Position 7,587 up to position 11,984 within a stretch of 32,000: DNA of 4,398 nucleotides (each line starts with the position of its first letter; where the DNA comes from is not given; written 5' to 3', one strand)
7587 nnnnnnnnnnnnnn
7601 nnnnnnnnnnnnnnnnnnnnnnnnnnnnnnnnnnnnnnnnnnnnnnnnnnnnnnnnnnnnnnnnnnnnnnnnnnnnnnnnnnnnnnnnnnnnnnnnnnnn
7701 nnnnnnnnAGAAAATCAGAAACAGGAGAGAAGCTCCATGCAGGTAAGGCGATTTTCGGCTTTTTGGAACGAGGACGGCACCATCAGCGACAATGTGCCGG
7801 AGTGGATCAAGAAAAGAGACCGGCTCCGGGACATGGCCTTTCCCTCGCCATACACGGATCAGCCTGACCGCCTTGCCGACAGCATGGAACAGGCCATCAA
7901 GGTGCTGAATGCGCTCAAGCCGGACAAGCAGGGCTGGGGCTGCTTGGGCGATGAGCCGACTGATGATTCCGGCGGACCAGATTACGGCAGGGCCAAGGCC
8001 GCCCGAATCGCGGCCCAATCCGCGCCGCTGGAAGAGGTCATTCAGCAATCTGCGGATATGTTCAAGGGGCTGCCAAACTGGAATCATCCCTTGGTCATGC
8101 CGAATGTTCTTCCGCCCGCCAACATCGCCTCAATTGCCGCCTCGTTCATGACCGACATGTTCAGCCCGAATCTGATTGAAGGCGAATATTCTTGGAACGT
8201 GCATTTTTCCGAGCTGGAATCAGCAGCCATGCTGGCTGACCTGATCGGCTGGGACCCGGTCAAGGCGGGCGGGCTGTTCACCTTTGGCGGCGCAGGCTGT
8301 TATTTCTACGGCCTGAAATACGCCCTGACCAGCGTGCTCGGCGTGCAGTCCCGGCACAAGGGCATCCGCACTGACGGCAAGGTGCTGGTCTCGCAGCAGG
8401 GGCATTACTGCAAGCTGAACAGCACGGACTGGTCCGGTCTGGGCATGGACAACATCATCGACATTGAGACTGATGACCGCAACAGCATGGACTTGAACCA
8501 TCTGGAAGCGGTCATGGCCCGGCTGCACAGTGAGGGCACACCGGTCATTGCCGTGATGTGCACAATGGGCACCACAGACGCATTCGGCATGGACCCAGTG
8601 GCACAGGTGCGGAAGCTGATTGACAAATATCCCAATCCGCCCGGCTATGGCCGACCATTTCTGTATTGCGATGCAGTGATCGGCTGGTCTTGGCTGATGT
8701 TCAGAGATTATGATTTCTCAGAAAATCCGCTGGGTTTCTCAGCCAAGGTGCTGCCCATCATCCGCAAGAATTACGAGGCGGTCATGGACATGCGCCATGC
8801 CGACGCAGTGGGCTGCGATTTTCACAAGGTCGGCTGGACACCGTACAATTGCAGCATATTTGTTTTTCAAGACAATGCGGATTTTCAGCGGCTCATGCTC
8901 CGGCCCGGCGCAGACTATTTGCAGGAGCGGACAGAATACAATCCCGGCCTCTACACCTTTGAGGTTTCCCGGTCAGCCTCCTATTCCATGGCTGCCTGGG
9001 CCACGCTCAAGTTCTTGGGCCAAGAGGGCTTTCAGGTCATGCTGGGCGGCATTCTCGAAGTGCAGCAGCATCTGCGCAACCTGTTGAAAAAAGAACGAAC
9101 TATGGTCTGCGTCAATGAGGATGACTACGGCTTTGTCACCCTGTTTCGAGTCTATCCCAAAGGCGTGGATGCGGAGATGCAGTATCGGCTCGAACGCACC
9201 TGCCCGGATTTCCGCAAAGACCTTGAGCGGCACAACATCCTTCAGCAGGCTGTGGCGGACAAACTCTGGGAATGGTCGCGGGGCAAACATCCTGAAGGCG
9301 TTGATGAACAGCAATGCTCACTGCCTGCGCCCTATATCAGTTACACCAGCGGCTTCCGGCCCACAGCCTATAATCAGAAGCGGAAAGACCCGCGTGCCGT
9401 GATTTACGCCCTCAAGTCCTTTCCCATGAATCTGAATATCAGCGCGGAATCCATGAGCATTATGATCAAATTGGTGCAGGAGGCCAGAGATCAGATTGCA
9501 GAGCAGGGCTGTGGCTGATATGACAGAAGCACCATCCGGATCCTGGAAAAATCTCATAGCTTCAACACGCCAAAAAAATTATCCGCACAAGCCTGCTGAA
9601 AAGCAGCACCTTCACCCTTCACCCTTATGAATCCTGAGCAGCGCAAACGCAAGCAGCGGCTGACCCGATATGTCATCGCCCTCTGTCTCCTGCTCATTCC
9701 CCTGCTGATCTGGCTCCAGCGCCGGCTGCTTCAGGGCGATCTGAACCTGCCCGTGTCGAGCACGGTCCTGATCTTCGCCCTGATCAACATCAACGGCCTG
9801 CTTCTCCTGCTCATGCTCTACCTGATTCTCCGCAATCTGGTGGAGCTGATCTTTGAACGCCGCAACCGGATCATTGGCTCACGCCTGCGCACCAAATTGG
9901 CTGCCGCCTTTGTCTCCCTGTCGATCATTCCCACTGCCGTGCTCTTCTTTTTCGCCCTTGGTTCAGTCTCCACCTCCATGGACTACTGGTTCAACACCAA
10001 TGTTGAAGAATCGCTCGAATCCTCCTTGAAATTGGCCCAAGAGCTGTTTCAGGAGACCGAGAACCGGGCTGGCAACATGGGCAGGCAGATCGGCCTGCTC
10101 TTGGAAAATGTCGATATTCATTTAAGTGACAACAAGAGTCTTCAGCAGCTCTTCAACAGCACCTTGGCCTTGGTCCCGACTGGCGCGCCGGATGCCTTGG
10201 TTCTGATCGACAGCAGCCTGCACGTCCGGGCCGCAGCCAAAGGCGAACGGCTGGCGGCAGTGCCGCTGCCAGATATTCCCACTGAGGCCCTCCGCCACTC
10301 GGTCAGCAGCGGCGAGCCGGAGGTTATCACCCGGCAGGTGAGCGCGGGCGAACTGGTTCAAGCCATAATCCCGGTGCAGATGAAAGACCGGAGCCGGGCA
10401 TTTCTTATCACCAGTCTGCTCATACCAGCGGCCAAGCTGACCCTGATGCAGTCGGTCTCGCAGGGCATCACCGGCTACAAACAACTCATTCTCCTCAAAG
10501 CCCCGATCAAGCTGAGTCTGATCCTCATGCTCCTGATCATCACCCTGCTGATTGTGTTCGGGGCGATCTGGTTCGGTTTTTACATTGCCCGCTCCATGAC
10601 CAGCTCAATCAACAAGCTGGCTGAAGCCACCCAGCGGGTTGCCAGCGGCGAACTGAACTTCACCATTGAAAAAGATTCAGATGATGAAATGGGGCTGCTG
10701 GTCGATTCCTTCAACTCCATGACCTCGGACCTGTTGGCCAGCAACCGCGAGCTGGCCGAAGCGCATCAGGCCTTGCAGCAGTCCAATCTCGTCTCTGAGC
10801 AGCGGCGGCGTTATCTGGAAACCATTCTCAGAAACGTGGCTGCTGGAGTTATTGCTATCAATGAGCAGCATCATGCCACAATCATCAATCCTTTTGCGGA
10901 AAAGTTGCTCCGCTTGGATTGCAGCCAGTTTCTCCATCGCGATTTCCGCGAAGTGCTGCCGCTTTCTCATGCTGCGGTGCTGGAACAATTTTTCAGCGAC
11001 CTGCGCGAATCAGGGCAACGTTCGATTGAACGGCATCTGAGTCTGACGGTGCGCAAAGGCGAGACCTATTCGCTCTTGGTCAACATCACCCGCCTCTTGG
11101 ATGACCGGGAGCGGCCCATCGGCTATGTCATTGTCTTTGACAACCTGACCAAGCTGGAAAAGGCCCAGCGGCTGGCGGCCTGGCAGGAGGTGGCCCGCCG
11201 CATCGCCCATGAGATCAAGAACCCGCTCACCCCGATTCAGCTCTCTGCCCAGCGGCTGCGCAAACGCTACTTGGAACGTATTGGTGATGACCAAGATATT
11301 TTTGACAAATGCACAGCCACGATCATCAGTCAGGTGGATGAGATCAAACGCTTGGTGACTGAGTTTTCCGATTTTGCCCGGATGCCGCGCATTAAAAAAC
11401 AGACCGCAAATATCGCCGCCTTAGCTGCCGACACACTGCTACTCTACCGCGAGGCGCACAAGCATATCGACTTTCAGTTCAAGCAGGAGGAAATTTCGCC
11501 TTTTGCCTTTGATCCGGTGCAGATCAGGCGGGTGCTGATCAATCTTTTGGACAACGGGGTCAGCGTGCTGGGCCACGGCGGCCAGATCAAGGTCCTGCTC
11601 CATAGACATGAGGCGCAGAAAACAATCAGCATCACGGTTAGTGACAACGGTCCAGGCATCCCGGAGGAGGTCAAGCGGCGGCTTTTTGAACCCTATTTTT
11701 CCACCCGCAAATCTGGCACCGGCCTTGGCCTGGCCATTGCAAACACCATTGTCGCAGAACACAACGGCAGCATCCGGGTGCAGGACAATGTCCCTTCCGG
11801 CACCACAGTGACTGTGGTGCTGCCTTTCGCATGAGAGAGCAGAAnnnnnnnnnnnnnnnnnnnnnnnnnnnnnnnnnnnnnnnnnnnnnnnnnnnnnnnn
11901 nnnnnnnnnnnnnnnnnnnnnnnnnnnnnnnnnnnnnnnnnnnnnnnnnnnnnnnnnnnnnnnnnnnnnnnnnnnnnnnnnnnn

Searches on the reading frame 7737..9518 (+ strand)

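Call 80: search_protein_families(library=pfam, proteins=[window:7737-9518:+], max_evalue=0.00001)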
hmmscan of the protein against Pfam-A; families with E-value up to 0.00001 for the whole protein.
window:7737-9518:+ (593 aa): 1 family
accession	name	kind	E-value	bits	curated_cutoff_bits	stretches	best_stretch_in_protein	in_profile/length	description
PF00282.25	Pyridoxal_deC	-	2.3e-16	60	27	1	93-468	14-371/375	Pyridoxal-dependent decarboxylase conserved domain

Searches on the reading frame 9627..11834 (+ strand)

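Call 80: search_protein_families(library=pfam, proteins=[window:9627-11834:+], max_evalue=0.00001)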
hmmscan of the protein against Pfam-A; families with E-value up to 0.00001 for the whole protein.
window:9627-11834:+ (735 aa): 6 families
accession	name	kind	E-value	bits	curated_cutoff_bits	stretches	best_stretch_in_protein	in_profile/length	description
PF02518.31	HATPase_c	-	2.3e-27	96.1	26.4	1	629-734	2-109/111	Histidine kinase-, DNA gyrase B-, and HSP90-like ATPase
PF00672.30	HAMP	-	3.4e-13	50.1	25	1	320-369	2-51/53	HAMP domain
PF00512.31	HisKA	-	1.2e-11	44.9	26.9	1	520-586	3-63/66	His Kinase A (phospho-acceptor) domain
PF00989.32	PAS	-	1.3e-09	38.5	22.6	1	397-504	3-110/113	PAS fold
PF13426.13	PAS_9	-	9.3e-07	29.5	27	1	408-508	4-102/103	PAS domain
PF08448.16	PAS_4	-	1.5e-06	28.9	23.1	0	402-509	2-107/110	PAS fold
